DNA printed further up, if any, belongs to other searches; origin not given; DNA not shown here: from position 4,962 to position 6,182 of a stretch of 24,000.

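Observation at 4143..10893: Candidate undescribed signalling-effector module: one Cache/PAS hybrid kinase, two paralogous receivers with cAMP and AlbA_2 (Schlafen-like) outputs, and three small membrane proteins at the operon tail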

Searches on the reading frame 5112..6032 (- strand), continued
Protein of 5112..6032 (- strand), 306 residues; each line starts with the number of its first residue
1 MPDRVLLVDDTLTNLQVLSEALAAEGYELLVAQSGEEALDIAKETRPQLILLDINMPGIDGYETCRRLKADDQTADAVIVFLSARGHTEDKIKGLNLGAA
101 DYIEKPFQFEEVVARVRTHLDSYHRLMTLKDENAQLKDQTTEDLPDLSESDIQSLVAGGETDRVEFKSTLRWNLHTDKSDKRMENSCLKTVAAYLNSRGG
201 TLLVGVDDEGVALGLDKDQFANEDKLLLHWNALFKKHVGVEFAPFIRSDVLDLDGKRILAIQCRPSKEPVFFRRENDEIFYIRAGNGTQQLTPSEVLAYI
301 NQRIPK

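Call 45: find_encoding_contigs(protein=P0017, flank=8000, max_places=1)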
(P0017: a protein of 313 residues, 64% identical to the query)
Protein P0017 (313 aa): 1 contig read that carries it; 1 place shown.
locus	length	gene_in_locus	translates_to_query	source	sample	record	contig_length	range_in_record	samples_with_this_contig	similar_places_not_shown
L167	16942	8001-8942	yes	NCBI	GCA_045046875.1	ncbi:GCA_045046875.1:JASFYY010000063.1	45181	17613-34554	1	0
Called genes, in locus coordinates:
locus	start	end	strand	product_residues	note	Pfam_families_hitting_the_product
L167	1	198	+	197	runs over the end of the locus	PF01926:MMR_HSR1, PF02421:FeoB_N (weak), PF03193:RsgA_GTPase (faint)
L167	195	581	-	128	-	PF12844:HTH_19 (weak)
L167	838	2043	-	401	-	PF12704:MacB_PCD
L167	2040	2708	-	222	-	PF00005:ABC_tran, PF13304:AAA_21 (weak)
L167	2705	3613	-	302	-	PF01297:ZnuA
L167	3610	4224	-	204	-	PF03729:DUF308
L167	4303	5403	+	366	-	PF00072:Response_reg, PF00211:Guanylate_cyc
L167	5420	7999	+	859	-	PF02743:dCache_1, PF22673:MCP-like_PDC_1, PF00672:HAMP, PF00512:HisKA, PF02518:HATPase_c, PF00072:Response_reg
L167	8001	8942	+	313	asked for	PF23198:PDE8A_N (weak), PF00072:Response_reg, PF04326:SLFN_AlbA_2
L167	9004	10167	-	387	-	PF04389:Peptidase_M28, PF05343:Peptidase_M42 (faint), PF01546:Peptidase_M20, PF07687:M20_dimer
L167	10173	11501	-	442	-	PF01011:PQQ (faint), PF13360:PQQ_2, PF13570:Beta-prop_ACSF4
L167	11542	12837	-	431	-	PF00481:PP2C, PF13672:PP2C_2, PF00027:cNMP_binding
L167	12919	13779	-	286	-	PF01261:AP_endonuc_2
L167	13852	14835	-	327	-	PF01408:GFO_IDH_MocA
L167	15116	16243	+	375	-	PF01797:Y1_Tnp (faint)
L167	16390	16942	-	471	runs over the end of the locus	PF00657:Lipase_GDSL, PF13472:Lipase_GDSL_2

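Call 46: find_encoding_contigs(protein=P0057, flank=8000, max_places=1)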
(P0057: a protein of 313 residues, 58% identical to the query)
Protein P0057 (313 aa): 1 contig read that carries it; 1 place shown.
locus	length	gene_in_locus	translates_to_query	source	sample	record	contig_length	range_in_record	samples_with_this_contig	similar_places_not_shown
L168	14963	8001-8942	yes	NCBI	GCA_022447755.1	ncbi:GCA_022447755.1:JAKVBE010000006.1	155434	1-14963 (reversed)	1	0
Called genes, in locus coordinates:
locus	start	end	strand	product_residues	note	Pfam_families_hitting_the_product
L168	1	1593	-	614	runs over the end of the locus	PF00920:ILVD_EDD_N, PF24877:ILV_EDD_C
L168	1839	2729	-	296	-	PF00378:ECH_1, PF16113:ECH_2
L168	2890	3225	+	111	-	-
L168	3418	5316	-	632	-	PF13522:GATase_6 (faint)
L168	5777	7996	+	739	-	PF02743:dCache_1, PF22673:MCP-like_PDC_1, PF00672:HAMP, PF00512:HisKA, PF02518:HATPase_c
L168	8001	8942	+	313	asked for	PF00072:Response_reg, PF04326:SLFN_AlbA_2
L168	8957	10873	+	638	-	PF13522:GATase_6, PF13537:GATase_7, PF00733:Asn_synthase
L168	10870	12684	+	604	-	PF02838:Glyco_hydro_20b, PF00728:Glyco_hydro_20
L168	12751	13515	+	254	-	PF00795:CN_hydrolase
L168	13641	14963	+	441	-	PF00884:Sulfatase, PF01663:Phosphodiest (faint), PF16347:SGSH_C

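Call 47: find_encoding_contigs(protein=P0065, flank=8000, max_places=1)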
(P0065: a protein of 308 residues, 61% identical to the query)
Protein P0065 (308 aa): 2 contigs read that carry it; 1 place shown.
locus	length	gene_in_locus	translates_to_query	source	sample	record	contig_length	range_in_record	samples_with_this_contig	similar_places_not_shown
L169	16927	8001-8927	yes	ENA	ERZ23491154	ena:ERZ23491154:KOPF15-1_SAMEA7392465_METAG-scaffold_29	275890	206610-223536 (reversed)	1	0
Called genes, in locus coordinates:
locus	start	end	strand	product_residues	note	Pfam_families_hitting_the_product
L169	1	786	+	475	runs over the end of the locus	PF00672:HAMP (weak), PF00512:HisKA, PF13581:HATPase_c_2 (weak), PF02518:HATPase_c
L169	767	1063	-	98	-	PF13783:DUF4177 (weak)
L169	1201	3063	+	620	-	PF10110:GPDPase_memb, PF03009:GDPD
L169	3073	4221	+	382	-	PF00072:Response_reg, PF00211:Guanylate_cyc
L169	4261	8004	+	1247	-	PF02743:dCache_1, PF22673:MCP-like_PDC_1, PF00672:HAMP, PF00989:PAS, PF08448:PAS_4, PF13426:PAS_9, PF00989:PAS, PF08447:PAS_3, +10 more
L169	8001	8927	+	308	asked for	PF00072:Response_reg, PF04326:SLFN_AlbA_2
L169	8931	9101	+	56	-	-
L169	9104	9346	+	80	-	-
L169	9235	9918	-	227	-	PF00440:TetR_N (weak)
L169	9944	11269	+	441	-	PF23023:Anti-Pycsar_Apyc1, PF00753:Lactamase_B, PF12706:Lactamase_B_2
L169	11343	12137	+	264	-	-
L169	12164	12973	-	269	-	-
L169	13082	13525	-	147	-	-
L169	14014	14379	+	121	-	-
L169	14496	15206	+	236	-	-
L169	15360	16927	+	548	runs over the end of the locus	PF00561:Abhydrolase_1, PF12697:Abhydrolase_6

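Call 48: find_encoding_contigs(protein=P0089, flank=8000, max_places=1)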
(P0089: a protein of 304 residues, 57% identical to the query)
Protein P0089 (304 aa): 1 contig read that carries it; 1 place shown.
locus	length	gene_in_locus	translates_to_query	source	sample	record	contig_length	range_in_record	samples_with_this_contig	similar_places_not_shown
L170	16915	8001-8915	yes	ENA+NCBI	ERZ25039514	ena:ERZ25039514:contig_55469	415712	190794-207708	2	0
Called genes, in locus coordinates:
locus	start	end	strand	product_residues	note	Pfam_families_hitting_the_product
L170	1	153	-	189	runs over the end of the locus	PF02786:CPSase_L_D2, PF15632:ATPgrasp_Ter (weak)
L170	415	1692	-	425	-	PF02786:CPSase_L_D2, PF02787:CPSase_L_D3 (faint)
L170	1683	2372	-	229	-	PF25596:CPSase_L_D1, PF02786:CPSase_L_D2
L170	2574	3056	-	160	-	PF00903:Glyoxalase, PF13669:Glyoxalase_4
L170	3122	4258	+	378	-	PF00072:Response_reg, PF00211:Guanylate_cyc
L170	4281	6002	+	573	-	PF02743:dCache_1, PF22673:MCP-like_PDC_1, PF00672:HAMP, PF00989:PAS, PF13188:PAS_8, PF08448:PAS_4, PF13426:PAS_9, PF00989:PAS (weak), +3 more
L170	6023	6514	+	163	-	PF13426:PAS_9 (faint), PF08447:PAS_3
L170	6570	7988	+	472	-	PF00512:HisKA, PF02518:HATPase_c, PF00072:Response_reg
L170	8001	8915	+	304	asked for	PF00072:Response_reg, PF04326:SLFN_AlbA_2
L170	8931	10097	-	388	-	PF22177:PBP1_XylR, PF13377:Peripla_BP_3, PF12833:HTH_18, PF00165:HTH_AraC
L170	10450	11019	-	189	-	-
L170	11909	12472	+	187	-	PF07638:Sigma70_ECF, PF08281:Sigma70_r4_2 (weak)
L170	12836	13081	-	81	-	-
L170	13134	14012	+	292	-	PF00069:Pkinase, PF01636:APH (weak), PF03109:ABC1 (faint), PF07714:PK_Tyr_Ser-Thr, PF17667:Pkinase_fungal (faint)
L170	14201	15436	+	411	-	PF23381:Beta-prop_IFT122_1st, PF24807:WD40_CDC20-Fz (weak), PF25174:Beta-prop_THOC3, PF25175:Beta-prop_WDR5, PF25168:Beta-prop_WDR36-Utp21_2nd (weak), PF25173:Beta-prop_WDR3_1st, PF23381:Beta-prop_IFT122_1st, PF25174:Beta-prop_THOC3, +17 more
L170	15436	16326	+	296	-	PF24817:WD40_WDHD1_1st, PF24814:WD40_Prp19, PF25171:Beta-prop_WDR36-Utp21_1st, PF24807:WD40_CDC20-Fz, PF25173:Beta-prop_WDR3_1st, PF23381:Beta-prop_IFT122_1st, PF23414:Beta-prop_EML_2, PF24796:WDR55, +24 more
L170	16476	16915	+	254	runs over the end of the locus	-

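Call 69: search_protein_families(library=pfam, proteins=[L164:6396-8822:+, L169:9944-11269:+, L167:11542-12837:-], max_evalue=0.001)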
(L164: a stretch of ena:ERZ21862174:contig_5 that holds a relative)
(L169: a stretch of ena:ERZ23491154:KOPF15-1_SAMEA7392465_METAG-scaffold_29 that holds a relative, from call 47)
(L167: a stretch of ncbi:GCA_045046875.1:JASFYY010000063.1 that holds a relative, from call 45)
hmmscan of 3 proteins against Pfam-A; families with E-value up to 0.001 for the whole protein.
L164:6396-8822:+ (808 aa): 4 families
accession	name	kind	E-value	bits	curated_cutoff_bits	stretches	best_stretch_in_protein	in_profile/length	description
PF02518.31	HATPase_c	-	3.1e-28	98.9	26.4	1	462-569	2-109/111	Histidine kinase-, DNA gyrase B-, and HSP90-like ATPase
PF00072.30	Response_reg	-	9.8e-25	87.3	30.2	1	601-713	1-110/111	Response regulator receiver domain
PF00512.31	HisKA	-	2.1e-23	82.6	26.9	1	348-414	1-66/66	His Kinase A (phospho-acceptor) domain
PF06785.16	UPF0242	-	0.0005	20.6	33.5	0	260-372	34-157/194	Uncharacterised protein family (UPF0242) N-terminus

L169:9944-11269:+ (441 aa): 2 families
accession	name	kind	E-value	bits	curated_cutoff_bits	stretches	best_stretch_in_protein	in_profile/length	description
PF00753.33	Lactamase_B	-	1.2e-12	48.6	22.7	1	108-273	6-153/196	Metallo-beta-lactamase superfamily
PF12706.13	Lactamase_B_2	-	4.4e-11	43.2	27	1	142-339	30-200/200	Beta-lactamase superfamily domain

L167:11542-12837:- (431 aa): 3 families
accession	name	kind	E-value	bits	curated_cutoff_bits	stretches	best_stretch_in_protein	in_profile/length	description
PF00027.35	cNMP_binding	-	5.1e-18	65.3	27.5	1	299-380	2-88/89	Cyclic nucleotide-binding domain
PF00481.26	PP2C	-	5.3e-16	59.5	20.3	1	25-214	29-219/255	Protein phosphatase 2C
PF13672.11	PP2C_2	-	6.5e-15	55.7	24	1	20-217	12-184/209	Protein phosphatase 2C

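Call 80: search_protein_families(library=pfam, proteins=[L007:9953-11203:+, L008:6188-7564:+, L017:2931-4139:+, L036:9962-10900:+, L041:2456-3577:+, L005:3927-5297:+], max_evalue=0.001)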
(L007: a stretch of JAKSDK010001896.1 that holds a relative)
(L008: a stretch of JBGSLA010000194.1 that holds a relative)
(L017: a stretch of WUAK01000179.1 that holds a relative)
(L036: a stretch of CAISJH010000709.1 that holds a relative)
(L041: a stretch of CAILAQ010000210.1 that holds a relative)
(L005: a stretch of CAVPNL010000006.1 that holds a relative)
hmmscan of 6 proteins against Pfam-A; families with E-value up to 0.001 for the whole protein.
L007:9953-11203:+ (417 aa): 2 families
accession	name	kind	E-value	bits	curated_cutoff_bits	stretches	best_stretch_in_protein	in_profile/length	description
PF07228.17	SpoIIE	-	1.7e-41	142.7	25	1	204-408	1-191/192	Stage II sporulation protein E (SpoIIE)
PF00072.30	Response_reg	-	4.2e-26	91.7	30.2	1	17-129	1-110/111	Response regulator receiver domain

L008:6188-7564:+ (459 aa): 2 families
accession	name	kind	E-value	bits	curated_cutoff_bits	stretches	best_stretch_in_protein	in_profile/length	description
PF00072.30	Response_reg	-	2.2e-29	102.3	30.2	1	19-129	2-110/111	Response regulator receiver domain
PF00211.25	Guanylate_cyc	-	1.4e-15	57.8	21.9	1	201-371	6-174/183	Adenylate and Guanylate cyclase catalytic domain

L017:2931-4139:+ (403 aa): 2 families
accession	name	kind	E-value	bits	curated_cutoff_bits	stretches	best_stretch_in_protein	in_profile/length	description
PF07228.17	SpoIIE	-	3.3e-34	119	25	1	198-401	1-189/192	Stage II sporulation protein E (SpoIIE)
PF00072.30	Response_reg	-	2.4e-26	92.5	30.2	1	11-123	1-110/111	Response regulator receiver domain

L036:9962-10900:+ (313 aa): 2 families
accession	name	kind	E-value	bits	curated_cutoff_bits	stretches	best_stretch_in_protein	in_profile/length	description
PF00990.26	GGDEF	-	4.4e-47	160.3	23.8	1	146-306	1-160/161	Diguanylate cyclase, GGDEF domain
PF00072.30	Response_reg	-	2.7e-28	98.8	30.2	1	19-129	1-110/111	Response regulator receiver domain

L041:2456-3577:+ (374 aa): 4 families
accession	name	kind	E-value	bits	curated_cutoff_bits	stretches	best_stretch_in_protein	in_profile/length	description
PF00072.30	Response_reg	-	4.6e-31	107.7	30.2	1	14-125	1-110/111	Response regulator receiver domain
PF02518.31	HATPase_c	-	3.1e-25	89.2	26.4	1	258-365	2-106/111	Histidine kinase-, DNA gyrase B-, and HSP90-like ATPase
PF00512.31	HisKA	-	1.5e-06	28.6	26.9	1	145-212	2-66/66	His Kinase A (phospho-acceptor) domain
PF13589.12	HATPase_c_3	-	0.00071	20.1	25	0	268-336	9-77/137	Histidine kinase-, DNA gyrase B-, and HSP90-like ATPase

L005:3927-5297:+ (457 aa): 2 families
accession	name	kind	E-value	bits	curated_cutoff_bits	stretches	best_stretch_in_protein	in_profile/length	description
PF00072.30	Response_reg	-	3.7e-29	101.6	30.2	1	17-128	1-110/111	Response regulator receiver domain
PF00211.25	Guanylate_cyc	-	1.3e-17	64.4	21.9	1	198-371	4-175/183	Adenylate and Guanylate cyclase catalytic domain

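Call 98: find_encoding_contigs(protein=P0047, flank=8000, max_places=1)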
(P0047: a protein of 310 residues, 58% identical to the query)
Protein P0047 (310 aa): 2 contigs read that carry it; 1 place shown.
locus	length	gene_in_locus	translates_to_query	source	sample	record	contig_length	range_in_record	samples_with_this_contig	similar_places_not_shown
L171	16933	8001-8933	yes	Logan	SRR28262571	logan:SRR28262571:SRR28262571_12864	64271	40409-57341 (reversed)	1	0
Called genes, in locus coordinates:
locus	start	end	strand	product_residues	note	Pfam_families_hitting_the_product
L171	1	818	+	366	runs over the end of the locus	PF21088:MS_channel_1st, PF00924:MS_channel_2nd, PF21082:MS_channel_3rd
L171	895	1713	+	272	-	PF12146:Hydrolase_4, PF00561:Abhydrolase_1, PF12697:Abhydrolase_6 (faint), PF00326:Peptidase_S9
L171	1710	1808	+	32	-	-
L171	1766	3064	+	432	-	PF00108:Thiolase_N, PF00109:ketoacyl-synt (weak), PF02803:Thiolase_C, PF22691:Thiolase_C_1 (weak)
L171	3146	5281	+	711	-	PF00378:ECH_1, PF16113:ECH_2, PF02737:3HCDH_N, PF00725:3HCDH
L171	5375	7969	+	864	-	PF00989:PAS, PF08448:PAS_4, PF13188:PAS_8, PF13426:PAS_9, PF08447:PAS_3, PF00512:HisKA, PF02518:HATPase_c, PF00072:Response_reg, +2 more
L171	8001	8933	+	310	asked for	PF00072:Response_reg, PF04326:SLFN_AlbA_2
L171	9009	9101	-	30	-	-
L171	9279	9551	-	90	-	-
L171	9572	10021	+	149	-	PF12893:Lumazine_bd_2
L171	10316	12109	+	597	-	PF17899:Peptidase_M61_N, PF05299:Peptidase_M61, PF13180:PDZ_2, PF17820:PDZ_6 (faint)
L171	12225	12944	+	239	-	PF11139:SfLAP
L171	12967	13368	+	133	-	-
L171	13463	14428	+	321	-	PF04307:YdjM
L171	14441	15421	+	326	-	PF01522:Polysacc_deac_1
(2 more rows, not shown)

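Call 99: find_encoding_contigs(protein=P0100, flank=8000, max_places=1)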
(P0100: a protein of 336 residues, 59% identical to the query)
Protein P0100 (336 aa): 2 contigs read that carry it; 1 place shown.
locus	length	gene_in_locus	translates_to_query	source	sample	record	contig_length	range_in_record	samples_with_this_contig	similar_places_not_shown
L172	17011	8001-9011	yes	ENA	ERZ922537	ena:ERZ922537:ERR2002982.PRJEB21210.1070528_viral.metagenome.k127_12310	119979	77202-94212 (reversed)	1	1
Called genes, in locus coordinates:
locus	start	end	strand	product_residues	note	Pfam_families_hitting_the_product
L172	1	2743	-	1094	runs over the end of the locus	-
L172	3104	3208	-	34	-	-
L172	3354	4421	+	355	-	PF00581:Rhodanese, PF26341:AAA_SelU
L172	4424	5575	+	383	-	PF00266:Aminotran_5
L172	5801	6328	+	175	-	-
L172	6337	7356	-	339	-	-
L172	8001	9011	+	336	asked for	PF00072:Response_reg, PF04326:SLFN_AlbA_2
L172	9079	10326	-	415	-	PF01553:Acyltransferase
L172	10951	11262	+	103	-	-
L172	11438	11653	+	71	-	-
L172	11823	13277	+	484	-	PF13091:PLDc_2, PF00614:PLDc (weak)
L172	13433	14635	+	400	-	-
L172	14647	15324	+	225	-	-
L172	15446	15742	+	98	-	-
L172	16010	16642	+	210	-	PF00440:TetR_N, PF16925:TetR_C_13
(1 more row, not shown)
